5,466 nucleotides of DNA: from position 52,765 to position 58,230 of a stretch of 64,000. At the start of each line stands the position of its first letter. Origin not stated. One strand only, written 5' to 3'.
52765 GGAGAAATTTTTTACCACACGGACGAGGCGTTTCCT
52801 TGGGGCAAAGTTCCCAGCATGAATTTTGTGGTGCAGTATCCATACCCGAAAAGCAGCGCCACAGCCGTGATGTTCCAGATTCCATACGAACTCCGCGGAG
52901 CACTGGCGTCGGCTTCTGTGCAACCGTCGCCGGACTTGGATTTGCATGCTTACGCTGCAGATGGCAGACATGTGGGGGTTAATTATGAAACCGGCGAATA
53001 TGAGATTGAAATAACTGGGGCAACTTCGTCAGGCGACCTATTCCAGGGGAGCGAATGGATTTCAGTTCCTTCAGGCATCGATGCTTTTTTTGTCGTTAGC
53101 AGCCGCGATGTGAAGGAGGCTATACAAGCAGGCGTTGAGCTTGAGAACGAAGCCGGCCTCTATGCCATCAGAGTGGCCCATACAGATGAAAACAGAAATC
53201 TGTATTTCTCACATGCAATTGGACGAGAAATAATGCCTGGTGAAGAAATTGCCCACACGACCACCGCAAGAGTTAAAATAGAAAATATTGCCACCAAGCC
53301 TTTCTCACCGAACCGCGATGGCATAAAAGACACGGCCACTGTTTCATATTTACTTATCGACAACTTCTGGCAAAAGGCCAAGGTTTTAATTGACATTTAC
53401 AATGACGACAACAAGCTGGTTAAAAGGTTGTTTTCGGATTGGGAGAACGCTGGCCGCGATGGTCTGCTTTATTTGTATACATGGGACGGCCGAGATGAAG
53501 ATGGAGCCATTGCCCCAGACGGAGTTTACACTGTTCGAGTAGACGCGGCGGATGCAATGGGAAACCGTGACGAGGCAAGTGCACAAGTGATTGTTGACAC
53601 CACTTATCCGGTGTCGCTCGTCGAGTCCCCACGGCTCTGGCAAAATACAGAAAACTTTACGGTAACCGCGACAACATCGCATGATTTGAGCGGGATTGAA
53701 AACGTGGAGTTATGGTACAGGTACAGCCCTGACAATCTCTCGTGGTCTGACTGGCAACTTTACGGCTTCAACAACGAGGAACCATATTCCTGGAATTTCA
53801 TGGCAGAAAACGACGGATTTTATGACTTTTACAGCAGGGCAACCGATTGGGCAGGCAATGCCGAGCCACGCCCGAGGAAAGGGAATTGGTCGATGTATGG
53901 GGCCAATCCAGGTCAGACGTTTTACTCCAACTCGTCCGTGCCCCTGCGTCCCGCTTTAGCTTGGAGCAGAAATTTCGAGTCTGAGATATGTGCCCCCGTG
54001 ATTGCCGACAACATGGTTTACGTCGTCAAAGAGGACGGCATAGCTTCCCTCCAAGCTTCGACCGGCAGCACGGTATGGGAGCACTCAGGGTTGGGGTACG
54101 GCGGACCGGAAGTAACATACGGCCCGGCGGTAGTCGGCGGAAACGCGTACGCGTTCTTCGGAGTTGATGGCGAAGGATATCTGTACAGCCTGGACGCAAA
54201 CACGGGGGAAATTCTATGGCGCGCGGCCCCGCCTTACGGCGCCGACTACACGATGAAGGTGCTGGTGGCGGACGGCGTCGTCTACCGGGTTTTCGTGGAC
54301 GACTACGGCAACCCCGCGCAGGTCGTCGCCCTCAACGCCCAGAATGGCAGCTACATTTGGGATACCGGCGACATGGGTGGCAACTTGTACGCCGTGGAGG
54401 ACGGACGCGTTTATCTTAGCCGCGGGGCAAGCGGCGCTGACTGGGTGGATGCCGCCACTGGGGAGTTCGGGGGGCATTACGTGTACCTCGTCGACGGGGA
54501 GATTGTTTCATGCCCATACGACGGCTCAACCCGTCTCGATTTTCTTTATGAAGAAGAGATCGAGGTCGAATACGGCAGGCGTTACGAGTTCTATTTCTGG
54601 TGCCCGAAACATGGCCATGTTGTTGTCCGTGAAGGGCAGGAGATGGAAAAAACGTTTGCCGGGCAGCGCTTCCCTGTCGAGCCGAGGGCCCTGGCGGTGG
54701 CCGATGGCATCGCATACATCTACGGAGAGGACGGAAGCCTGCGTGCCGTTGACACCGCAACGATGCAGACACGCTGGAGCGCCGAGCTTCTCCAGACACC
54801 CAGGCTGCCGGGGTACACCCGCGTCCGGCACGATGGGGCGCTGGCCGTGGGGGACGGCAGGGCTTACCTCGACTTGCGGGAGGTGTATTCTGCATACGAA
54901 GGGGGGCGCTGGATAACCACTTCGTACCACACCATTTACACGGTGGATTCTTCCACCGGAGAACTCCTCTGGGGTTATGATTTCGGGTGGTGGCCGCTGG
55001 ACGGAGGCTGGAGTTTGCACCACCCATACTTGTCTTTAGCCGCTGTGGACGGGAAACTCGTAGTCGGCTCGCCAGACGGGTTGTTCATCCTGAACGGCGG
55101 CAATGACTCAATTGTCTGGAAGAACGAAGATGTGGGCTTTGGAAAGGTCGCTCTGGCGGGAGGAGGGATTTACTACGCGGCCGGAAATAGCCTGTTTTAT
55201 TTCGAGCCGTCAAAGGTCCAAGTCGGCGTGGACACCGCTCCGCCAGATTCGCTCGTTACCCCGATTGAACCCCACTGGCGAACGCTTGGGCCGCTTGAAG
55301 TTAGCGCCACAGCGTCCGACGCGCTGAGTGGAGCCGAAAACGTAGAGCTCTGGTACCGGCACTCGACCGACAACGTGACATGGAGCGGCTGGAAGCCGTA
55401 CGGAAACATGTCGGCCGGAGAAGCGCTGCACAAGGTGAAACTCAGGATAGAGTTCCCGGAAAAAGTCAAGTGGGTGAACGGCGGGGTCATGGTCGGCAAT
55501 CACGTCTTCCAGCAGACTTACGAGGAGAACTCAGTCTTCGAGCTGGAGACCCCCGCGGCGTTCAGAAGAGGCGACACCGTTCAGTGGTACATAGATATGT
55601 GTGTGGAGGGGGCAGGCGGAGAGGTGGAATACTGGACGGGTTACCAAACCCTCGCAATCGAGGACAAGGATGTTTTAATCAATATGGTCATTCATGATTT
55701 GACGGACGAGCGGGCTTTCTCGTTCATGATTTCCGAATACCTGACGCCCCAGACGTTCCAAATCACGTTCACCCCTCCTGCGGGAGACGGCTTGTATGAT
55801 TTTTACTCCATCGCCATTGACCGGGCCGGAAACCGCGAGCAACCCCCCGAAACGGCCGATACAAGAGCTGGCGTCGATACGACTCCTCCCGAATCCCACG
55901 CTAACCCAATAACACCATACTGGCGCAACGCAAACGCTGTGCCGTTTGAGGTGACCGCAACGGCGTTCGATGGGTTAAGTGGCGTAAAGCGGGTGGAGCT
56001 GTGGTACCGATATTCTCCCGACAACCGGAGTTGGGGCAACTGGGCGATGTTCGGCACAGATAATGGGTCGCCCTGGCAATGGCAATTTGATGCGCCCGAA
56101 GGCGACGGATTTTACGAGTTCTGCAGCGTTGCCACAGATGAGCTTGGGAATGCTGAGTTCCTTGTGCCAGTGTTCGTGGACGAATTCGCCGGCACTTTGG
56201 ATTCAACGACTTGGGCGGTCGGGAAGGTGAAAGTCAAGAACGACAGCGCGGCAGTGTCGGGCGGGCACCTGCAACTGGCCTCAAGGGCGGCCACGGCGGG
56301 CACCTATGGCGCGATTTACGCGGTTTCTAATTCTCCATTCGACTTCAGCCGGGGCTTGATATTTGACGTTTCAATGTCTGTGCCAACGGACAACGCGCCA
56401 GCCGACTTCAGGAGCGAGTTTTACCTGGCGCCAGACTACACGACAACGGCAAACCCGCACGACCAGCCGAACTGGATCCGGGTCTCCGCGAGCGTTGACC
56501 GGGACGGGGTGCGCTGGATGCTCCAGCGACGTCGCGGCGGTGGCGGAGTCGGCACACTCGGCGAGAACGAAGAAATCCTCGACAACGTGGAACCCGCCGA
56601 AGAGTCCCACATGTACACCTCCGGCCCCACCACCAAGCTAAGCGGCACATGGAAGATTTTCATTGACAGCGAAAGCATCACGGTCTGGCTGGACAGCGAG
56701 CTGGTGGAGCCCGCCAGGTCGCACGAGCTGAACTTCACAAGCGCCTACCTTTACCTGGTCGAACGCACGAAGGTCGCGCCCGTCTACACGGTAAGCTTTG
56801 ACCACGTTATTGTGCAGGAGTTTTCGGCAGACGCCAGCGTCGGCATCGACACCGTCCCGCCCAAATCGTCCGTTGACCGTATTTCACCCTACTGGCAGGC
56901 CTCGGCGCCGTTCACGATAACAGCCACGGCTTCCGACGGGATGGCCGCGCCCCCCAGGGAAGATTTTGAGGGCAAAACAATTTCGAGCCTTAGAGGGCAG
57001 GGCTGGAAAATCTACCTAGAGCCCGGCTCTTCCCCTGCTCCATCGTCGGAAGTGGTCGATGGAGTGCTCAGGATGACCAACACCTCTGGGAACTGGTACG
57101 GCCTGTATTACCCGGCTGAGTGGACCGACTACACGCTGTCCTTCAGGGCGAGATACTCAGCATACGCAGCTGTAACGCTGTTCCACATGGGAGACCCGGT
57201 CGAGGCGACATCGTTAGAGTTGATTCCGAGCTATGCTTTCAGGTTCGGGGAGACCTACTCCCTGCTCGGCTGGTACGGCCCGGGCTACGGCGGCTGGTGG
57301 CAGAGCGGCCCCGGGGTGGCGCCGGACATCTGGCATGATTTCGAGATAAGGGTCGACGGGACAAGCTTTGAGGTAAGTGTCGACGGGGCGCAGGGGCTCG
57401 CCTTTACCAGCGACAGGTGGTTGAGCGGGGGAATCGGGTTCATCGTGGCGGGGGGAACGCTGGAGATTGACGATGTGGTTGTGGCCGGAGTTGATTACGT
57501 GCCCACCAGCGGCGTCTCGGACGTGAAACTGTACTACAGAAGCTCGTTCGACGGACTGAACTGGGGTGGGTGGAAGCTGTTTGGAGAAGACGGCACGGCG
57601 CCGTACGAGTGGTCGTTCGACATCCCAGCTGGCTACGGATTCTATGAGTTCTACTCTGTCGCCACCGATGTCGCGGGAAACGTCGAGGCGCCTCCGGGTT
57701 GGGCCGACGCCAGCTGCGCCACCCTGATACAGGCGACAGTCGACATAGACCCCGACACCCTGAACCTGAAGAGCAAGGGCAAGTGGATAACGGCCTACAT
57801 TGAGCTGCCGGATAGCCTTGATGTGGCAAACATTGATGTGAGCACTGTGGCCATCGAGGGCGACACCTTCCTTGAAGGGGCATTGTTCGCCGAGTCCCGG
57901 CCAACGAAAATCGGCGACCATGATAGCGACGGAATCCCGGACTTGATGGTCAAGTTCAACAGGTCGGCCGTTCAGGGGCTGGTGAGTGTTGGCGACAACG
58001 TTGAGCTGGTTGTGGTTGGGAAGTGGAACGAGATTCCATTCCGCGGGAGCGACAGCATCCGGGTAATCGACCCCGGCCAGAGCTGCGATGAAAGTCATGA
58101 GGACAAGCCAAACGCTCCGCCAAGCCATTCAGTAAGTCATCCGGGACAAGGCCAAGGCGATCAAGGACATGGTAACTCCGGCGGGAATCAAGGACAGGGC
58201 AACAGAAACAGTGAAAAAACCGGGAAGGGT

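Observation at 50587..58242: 2551-aa secreted multidomain protein embedded in a glycan-biosynthesis locus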

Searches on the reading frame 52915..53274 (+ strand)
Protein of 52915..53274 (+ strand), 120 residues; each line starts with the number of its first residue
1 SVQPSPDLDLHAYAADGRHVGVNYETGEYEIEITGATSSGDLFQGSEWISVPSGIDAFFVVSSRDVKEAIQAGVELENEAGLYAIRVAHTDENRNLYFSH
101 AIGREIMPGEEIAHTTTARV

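Call 52: search_protein_families(library=pfam, proteins=[window:52915-53274:+], max_evalue=1)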
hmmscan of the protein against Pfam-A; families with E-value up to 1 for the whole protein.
seq(120 aa): 0 families

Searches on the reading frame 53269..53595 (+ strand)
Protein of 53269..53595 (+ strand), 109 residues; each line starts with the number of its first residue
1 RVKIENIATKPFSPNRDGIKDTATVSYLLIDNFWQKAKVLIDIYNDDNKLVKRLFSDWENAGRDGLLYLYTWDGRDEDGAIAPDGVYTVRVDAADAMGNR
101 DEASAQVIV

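Call 52: search_protein_families(library=pfam, proteins=[window:53269-53595:+], max_evalue=1)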
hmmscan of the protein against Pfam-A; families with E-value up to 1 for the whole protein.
seq(109 aa): 4 families
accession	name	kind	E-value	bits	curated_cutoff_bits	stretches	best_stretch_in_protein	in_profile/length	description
PF13860.13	FlgD_ig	-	2.6e-09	37.4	27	1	38-95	24-77/79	FlgD Ig-like domain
PF13585.12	CHU_C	-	0.00012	22.6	27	1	11-95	6-74/86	CHU_C Type IX secretion signal domain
PF19077.6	Big_13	-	0.079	13.9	27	1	83-108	73-99/102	Bacterial Ig-like domain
PF10029.15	DUF2271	-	0.13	12.4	27.3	1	68-105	77-114/136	Predicted periplasmic protein (DUF2271)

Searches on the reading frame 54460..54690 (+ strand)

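Call 52: search_protein_families(library=pfam, proteins=[window:54460-54690:+], max_evalue=1)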
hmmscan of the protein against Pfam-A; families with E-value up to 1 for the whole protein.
seq(77 aa): 1 family
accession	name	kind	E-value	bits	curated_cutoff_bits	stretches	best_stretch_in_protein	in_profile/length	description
PF05265.19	DUF723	-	0.055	13.9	20.9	0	47-62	34-49/60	Protein of unknown function (DUF723)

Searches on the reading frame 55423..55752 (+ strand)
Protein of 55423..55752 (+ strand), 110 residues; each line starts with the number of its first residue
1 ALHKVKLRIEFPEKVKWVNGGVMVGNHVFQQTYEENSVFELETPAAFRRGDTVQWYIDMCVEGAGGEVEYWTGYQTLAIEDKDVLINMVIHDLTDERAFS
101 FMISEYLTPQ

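Call 52: search_protein_families(library=pfam, proteins=[window:55423-55752:+], max_evalue=1)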
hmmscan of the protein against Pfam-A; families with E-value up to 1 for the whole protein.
seq(110 aa): 1 family
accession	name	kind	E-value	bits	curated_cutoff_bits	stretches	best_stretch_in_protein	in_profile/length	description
PF22932.2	Ubiq_DUF_assoc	-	0.14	12.5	24.3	1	32-62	25-55/81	DUF569 associated ubiquitin-like domain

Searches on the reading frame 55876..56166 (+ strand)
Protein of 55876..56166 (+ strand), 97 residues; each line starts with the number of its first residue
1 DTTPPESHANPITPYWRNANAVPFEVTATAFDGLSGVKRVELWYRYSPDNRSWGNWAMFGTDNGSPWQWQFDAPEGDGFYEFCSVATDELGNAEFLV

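Call 38: search_protein_families(library=pfam, alignment_id=A2, max_evalue=0.01)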
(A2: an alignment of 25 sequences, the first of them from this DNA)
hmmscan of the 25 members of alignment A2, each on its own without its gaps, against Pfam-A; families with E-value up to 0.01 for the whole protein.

A. member 1, seq(97 aa): 1 family
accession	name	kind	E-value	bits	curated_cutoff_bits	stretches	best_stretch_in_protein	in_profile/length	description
PF17957.7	Big_7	-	3.6e-05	24.8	24.1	1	23-77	19-63/70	Bacterial Ig domain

B. families by the number of members that match (of 25 scanned): 4 families
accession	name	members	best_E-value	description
PF17957.7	Big_7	13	1.5e-06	Bacterial Ig domain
PF19077.6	Big_13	2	0.00046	Bacterial Ig-like domain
PF19944.4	DUF6406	1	0.002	Family of unknown function (DUF6406)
PF16760.10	CBM53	1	0.0065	Starch/carbohydrate-binding module (family 53)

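Call 39: search_solved_structures(query=A2, max_evalue=1, show_alignments=2)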
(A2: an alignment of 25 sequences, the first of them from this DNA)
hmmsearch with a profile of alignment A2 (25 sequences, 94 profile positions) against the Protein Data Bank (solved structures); distinct sequences matched with E-value up to 1: 13.
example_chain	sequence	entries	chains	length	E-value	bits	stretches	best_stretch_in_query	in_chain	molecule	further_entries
2yn3_A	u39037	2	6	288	0.00091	22.8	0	56-91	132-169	PUTATIVE INNER MEMBRANE PROTEIN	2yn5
5iuc_A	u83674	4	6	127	0.015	18.9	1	1-92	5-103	Platelet binding protein GspB | Platelet binding protein GspB - Siglec domain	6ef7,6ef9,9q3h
6efa_A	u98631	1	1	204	0.044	17.4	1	1-92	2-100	Platelet binding protein GspB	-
3qc5_X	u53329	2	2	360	0.11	16.1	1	1-92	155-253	Platelet binding protein GspB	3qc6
6i0x_A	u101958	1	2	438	0.11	16.1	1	32-93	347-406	Peptidylarginine deiminase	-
4ytg_A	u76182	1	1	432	0.11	16.1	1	32-93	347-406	Peptidylarginine deiminase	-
4yt9_A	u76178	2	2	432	0.11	16.1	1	32-93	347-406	Peptidylarginine deiminase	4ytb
5ak8_A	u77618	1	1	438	0.11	16.1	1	32-93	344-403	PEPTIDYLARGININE DEIMINASE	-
5ak7_A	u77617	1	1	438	0.11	16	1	32-93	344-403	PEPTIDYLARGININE DEIMINASE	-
9kvu_A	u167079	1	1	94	0.48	14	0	18-88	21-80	bacterial immunoglobulin domain B1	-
5wa0_A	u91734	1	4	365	0.49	14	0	6-92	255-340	Putative sulfite oxidase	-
4pw3_A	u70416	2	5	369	0.5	14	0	6-92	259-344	Putative sulfite oxidase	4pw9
5k3x_A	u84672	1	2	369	0.5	14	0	6-92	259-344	Putative sulfite oxidase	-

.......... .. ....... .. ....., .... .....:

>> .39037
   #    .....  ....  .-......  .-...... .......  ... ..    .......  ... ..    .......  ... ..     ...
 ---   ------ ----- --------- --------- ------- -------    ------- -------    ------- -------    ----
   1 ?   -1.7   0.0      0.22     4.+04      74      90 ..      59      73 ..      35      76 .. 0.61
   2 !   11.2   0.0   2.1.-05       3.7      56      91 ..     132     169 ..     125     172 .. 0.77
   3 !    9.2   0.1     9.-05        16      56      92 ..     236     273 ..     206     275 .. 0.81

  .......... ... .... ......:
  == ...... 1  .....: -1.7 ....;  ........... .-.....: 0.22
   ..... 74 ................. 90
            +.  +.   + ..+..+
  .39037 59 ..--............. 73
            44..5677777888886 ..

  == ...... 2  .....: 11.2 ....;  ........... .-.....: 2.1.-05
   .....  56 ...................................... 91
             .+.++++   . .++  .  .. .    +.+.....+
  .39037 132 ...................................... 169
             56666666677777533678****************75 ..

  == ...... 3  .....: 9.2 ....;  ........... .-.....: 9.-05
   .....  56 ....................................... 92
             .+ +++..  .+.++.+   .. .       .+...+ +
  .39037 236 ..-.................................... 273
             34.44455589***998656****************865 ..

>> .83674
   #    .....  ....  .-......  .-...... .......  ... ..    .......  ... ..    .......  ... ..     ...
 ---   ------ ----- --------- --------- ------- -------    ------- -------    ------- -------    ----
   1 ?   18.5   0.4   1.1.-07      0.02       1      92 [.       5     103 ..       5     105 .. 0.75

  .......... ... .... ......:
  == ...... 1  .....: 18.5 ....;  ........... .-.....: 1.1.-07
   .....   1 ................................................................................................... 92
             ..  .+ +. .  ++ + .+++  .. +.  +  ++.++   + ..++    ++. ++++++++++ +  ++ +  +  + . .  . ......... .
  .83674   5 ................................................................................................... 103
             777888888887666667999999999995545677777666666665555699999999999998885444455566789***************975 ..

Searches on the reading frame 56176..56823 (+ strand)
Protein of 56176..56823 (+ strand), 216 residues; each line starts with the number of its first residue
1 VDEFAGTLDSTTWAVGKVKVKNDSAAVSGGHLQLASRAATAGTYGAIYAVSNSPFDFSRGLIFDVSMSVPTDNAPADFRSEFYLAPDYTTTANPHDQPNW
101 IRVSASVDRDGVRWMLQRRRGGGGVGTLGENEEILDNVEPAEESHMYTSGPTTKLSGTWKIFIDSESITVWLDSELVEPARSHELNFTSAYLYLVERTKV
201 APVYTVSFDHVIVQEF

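Call 52: search_protein_families(library=pfam, proteins=[window:56176-56823:+], max_evalue=1)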
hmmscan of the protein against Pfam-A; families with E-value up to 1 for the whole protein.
seq(216 aa): 0 families

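Call 69: search_solved_structures(query=A5, max_evalue=10)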
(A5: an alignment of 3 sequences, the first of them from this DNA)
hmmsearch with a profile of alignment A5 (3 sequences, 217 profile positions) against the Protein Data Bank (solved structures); distinct sequences matched with E-value up to 10: 5.
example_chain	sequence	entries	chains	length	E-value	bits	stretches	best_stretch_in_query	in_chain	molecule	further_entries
2ymv_A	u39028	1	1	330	0.3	13.7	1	100-154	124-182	ACG NITROREDUCTASE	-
6zka_x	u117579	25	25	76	1.1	11.9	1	75-116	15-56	Mitochondrial complex I, KFYI subunit | NADH dehydrogenase [ubiquinone] 1 subunit C1, mitochondrial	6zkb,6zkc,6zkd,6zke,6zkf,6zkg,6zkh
9h6e_D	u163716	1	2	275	1.5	11.4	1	105-156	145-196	Two-component response regulator ARR1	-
8xat_A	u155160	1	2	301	1.7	11.3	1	105-156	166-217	Two-component response regulator ARR1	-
5lc5_c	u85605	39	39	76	1.8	11.1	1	75-116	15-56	NADH dehydrogenase [ubiquinone] 1 subunit C1, mitochondrial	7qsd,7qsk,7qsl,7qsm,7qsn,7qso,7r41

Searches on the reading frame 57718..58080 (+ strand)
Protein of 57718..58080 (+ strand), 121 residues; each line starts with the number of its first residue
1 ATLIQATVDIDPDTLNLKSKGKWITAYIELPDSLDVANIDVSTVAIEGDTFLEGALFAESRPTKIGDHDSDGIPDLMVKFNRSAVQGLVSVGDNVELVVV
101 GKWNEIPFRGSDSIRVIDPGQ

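Call 52: search_protein_families(library=pfam, proteins=[window:57718-58080:+], max_evalue=1)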
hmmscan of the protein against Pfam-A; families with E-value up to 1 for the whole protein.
seq(121 aa): 0 families

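Call 70: search_solved_structures(query=A6, max_evalue=10)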
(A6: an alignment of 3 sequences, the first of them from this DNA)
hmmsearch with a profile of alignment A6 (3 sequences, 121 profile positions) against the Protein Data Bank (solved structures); distinct sequences matched with E-value up to 10: 0.

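Call 93: find_homologous_proteins(query=A6, max_evalue=0.001)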
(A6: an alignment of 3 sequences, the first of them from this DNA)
Query A6 (3 sequences) (121 aa, profile of the alignment): 601 proteins with E <= 0.001 among 1208 candidates; the best 120 are listed.
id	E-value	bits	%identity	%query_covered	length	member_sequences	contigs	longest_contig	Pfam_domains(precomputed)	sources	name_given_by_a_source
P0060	1.8e-40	155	58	98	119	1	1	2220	-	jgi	jgi:hypothetical protein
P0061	8.5e-40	153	57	96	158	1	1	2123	-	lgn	-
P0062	1.1e-39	153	63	97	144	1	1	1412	-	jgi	jgi:hypothetical protein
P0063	1.3e-39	153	64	98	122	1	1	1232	-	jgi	jgi:hypothetical protein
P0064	3.6e-39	151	61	98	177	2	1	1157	-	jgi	-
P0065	3.2e-38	148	59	95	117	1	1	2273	-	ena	-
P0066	5.2e-38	147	61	98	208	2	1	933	-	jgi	jgi:hypothetical protein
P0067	2.1e-37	145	65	83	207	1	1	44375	-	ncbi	ncbi:MAG: hypothetical protein AB1476_02590 [Candidatus Hadarchaeota archaeon]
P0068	2.8e-37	145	55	98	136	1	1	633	-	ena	-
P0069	4.7e-37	144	58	98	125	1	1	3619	-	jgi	-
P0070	5.1e-37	144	59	98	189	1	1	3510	PF13385.14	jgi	jgi:hypothetical protein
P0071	5.7e-37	144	57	96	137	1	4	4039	-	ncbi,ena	-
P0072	5.9e-37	144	59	98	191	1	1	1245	-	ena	-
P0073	8.4e-37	144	58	97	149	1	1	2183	-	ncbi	ncbi:hypothetical protein ES703_97449 [subsurface metagenome]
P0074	1.1e-36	143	55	98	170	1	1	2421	-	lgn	-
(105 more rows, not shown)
